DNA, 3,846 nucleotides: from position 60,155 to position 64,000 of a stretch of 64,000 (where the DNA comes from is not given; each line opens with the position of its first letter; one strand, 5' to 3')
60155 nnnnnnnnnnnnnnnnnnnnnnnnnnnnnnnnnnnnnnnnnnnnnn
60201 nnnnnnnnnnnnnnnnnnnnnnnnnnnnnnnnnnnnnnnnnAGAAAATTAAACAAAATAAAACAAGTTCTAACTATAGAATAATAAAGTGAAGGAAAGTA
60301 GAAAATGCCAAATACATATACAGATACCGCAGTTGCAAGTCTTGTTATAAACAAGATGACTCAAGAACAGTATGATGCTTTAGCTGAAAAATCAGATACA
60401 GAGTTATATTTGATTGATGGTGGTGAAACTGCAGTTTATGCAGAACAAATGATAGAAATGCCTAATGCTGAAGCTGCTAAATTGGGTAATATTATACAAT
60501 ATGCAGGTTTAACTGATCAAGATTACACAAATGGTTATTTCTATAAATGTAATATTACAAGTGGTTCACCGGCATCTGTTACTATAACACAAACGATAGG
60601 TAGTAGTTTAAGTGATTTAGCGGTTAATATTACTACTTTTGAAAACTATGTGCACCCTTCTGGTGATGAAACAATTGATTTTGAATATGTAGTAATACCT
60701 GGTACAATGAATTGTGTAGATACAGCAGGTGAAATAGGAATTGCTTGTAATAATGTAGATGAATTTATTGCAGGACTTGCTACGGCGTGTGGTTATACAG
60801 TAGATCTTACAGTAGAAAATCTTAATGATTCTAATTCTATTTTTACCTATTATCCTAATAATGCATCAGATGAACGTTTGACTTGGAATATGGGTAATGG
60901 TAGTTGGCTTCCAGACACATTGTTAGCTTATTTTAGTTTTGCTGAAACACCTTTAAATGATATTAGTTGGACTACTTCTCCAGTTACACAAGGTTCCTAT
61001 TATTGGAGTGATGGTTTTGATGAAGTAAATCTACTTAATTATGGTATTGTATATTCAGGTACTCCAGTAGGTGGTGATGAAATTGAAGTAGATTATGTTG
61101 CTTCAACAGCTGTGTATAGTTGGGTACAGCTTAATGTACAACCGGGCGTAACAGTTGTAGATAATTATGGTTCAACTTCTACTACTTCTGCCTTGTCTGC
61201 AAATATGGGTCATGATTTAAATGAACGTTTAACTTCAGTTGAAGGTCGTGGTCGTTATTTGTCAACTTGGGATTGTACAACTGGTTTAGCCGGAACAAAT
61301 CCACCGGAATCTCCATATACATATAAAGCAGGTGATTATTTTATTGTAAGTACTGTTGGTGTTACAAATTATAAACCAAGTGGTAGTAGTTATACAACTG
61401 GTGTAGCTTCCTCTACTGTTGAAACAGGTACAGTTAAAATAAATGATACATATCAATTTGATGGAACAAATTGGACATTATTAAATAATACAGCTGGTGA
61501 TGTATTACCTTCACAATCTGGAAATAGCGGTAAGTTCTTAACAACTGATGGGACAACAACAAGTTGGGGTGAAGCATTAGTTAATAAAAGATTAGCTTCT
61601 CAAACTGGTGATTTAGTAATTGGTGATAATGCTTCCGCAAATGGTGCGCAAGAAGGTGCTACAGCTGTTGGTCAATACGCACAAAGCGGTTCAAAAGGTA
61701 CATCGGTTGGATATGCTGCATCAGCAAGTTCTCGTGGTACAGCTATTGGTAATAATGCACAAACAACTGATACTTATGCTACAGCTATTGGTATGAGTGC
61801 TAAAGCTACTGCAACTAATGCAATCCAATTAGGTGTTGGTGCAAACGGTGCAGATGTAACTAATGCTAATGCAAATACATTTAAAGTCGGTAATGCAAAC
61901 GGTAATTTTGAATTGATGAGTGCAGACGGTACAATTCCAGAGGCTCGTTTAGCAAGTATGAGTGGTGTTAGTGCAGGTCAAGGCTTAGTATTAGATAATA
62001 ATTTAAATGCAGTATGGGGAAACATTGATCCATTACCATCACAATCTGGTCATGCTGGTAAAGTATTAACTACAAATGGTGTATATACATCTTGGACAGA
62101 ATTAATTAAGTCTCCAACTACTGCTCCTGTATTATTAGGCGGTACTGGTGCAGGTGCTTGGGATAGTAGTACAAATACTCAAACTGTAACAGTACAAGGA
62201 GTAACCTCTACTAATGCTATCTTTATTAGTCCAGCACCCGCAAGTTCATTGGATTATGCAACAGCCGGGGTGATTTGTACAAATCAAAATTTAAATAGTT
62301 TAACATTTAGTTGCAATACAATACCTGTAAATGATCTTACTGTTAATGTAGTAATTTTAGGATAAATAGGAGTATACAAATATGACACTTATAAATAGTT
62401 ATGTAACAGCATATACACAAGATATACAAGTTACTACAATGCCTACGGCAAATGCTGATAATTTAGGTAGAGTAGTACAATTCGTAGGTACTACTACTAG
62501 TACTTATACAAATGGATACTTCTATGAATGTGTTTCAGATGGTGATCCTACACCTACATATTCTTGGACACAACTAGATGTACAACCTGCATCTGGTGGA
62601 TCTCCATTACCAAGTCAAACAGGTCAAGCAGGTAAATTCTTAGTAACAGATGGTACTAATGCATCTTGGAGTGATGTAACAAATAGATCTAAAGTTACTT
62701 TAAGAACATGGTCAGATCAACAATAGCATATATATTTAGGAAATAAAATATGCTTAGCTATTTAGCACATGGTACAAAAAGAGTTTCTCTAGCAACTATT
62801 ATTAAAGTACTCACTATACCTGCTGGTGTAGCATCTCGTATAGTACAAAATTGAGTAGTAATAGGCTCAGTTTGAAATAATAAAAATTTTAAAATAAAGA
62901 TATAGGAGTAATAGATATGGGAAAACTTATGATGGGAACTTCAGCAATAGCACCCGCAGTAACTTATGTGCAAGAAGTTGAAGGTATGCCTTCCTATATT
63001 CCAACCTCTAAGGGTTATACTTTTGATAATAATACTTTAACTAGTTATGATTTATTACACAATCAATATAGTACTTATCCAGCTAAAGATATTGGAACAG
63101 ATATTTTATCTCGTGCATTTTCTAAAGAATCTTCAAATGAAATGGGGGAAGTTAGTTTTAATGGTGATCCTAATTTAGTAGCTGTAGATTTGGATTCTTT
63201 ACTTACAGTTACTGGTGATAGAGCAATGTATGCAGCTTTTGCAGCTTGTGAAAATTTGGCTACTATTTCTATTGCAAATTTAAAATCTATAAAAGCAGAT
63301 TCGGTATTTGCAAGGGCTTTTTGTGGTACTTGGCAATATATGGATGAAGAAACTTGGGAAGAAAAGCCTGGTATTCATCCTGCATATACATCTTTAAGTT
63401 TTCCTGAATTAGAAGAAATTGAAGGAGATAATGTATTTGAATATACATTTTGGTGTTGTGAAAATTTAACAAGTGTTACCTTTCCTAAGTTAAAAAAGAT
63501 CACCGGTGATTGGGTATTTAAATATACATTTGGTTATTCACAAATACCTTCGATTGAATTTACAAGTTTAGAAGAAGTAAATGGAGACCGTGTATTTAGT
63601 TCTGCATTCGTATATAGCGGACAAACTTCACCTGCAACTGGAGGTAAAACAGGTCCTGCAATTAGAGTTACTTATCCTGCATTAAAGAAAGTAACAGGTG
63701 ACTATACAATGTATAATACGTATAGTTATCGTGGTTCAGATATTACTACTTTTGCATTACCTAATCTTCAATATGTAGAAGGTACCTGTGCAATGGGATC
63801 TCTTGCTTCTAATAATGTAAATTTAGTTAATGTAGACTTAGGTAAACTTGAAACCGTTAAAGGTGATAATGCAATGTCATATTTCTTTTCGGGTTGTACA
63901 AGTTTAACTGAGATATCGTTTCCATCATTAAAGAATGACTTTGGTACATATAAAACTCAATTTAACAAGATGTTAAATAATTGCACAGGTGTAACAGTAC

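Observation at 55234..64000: Three large BspA-type leucine-rich-repeat proteins in the tail module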

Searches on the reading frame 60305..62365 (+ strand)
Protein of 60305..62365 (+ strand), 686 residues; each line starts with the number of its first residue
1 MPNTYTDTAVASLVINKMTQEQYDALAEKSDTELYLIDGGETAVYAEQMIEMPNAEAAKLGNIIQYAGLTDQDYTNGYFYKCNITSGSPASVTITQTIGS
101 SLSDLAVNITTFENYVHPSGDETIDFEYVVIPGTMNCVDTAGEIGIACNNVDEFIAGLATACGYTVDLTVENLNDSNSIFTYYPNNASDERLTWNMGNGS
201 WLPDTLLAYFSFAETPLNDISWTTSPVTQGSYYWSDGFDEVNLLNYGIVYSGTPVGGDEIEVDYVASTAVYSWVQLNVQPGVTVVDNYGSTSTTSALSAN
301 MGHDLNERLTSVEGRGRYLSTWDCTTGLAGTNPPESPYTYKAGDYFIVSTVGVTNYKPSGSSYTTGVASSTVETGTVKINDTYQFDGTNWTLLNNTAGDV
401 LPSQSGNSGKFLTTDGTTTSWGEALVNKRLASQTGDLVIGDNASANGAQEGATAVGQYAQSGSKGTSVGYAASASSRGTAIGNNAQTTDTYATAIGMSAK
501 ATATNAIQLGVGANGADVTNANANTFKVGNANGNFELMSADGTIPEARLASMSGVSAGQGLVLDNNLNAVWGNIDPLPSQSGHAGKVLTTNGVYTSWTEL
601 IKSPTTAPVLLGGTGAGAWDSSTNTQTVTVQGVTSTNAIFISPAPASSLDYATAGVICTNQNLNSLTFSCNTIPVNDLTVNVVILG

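Call 5: search_protein_families(library=pfam, proteins=[window:60305-62365:+], max_evalue=1)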
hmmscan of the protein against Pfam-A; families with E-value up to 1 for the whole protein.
window:60305-62365:+ (686 aa): 3 families
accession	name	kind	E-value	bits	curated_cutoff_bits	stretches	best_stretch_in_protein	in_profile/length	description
PF22337.1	Phage_fiber_rpt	-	1.5e-05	25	27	1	284-309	1-26/34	Phage tail fiber repeats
PF24243.1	Phage_tail_C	-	0.00014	21.6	23.7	1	17-37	5-25/26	Phage tail tip domain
PF05658.19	YadA_head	-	0.0021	18.9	25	1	478-499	6-27/27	YadA head domain repeat (2 copies)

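Call 6: search_protein_families(library=phrogs, proteins=[window:60305-62365:+], max_evalue=0.01)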
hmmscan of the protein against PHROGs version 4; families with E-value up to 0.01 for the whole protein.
window:60305-62365:+ (686 aa): 0 families

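Call 47: search_dna_similar(query=window:60305-62365:+, collection=phages, mode=protein, max_rows=15, max_evalue=0.001)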
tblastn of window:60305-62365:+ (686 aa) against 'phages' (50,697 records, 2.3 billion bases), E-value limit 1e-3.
No match.

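Call 65: search_solved_structures(query=window:60305-62362:+, max_evalue=1, show_alignments=2)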
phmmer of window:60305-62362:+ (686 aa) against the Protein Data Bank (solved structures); distinct sequences matched with E-value up to 1: 1.
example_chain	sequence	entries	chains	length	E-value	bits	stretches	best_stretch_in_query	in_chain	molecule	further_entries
2xqh_A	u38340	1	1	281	0.0023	19.7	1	420-519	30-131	IMMUNOGLOBULIN-BINDING PROTEIN EIBD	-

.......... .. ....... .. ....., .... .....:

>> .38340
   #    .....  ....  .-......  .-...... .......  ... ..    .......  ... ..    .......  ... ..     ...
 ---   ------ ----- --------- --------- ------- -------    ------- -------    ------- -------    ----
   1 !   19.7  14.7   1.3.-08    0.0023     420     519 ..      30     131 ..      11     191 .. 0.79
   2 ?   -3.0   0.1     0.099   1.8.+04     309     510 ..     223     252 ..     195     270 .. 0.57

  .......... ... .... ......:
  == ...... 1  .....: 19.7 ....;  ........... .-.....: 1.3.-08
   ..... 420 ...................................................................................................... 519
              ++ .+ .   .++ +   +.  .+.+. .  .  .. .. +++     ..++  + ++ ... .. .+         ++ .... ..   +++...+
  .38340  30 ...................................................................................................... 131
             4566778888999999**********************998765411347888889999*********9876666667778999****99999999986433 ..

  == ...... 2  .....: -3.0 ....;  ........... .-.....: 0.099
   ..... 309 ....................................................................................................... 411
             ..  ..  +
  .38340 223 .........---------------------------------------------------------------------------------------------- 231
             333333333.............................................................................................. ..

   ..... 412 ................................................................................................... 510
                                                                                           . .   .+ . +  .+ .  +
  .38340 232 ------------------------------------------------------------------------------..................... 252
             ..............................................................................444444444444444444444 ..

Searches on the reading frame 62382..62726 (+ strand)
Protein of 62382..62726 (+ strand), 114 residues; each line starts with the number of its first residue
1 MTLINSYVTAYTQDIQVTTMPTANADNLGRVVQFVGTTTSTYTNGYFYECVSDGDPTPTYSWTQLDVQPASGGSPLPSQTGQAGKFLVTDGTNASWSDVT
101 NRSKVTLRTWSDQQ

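Call 5: search_protein_families(library=pfam, proteins=[window:62382-62726:+], max_evalue=1)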
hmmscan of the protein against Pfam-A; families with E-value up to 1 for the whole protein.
window:62382-62726:+ (114 aa): 1 family
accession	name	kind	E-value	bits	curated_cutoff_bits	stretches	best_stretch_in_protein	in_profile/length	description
PF13927.12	Ig_3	-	0.018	16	30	1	49-71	22-42/78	Immunoglobulin domain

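Call 6: search_protein_families(library=phrogs, proteins=[window:62382-62726:+], max_evalue=0.01)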
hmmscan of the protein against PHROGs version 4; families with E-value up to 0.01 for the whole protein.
window:62382-62726:+ (114 aa): 0 families

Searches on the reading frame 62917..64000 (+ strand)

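Call 5: search_protein_families(library=pfam, proteins=[window:62917-64000:+], max_evalue=1)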
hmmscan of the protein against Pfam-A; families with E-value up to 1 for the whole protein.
window:62917-64000:+ (361 aa): 4 families
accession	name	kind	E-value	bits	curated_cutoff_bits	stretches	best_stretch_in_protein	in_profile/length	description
PF13306.12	LRR_5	-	1.6e-09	38.1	27.7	3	174-217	71-110/127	BspA type Leucine rich repeat region (6 copies)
PF01030.30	Recep_L_domain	-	0.00038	21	21.8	0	161-197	48-88/112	Receptor L domain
PF21999.2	IMS_HHH_1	-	0.057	14.3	27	0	326-358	21-51/53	DNA polymerase-iota, thumb domain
PF24468.1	EGF_LRP2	-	0.11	13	30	1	279-300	17-38/44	LRP2-like, EGF-like domain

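Call 6: search_protein_families(library=phrogs, proteins=[window:62917-64000:+], max_evalue=0.01)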
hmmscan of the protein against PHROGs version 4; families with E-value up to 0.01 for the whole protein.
window:62917-64000:+ (361 aa): 0 families
